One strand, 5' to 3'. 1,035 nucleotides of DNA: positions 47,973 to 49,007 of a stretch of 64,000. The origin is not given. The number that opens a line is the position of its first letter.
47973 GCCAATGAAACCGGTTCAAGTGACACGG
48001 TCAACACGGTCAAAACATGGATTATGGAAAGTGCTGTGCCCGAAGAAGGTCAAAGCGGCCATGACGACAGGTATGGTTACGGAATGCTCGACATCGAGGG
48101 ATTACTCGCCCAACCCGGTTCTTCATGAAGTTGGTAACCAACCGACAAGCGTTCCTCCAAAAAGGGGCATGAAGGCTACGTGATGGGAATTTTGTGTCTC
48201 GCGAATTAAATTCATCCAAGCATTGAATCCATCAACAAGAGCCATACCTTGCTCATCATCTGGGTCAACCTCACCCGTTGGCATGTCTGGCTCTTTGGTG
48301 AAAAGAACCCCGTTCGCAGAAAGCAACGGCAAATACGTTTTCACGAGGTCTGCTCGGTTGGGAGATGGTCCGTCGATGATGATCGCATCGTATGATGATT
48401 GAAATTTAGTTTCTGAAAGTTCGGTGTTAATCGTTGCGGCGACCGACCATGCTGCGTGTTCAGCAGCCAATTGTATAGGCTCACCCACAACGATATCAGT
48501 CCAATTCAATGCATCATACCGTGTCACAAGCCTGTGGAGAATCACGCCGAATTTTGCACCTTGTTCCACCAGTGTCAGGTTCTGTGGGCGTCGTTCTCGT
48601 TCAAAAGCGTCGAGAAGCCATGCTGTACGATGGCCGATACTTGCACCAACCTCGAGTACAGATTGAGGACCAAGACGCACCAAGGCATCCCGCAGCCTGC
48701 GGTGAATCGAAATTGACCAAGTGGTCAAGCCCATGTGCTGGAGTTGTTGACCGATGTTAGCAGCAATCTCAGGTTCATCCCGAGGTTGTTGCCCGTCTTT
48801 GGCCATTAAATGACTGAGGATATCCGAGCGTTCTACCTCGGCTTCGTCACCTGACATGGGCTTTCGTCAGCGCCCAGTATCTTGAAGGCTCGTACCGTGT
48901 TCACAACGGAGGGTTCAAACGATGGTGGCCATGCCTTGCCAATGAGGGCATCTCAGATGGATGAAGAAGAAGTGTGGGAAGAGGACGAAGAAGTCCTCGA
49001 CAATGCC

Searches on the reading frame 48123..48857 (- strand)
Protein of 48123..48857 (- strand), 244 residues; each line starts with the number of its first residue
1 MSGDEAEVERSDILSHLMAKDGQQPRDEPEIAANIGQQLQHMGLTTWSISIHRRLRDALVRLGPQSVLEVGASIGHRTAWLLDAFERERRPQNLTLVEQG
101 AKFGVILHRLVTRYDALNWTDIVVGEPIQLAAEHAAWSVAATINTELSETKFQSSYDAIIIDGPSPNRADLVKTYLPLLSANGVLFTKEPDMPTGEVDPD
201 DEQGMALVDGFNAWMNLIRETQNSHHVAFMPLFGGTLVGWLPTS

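Call 81: search_protein_families(library=pfam, proteins=[window:48123-48857:-], max_evalue=0.001)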
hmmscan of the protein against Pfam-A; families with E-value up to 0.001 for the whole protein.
window:48123-48857:- (244 aa): 1 family
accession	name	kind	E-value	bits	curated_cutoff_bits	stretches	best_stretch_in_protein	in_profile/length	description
PF13578.12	Methyltransf_24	-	0.00021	22.6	26.3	1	68-186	1-101/105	Methyltransferase domain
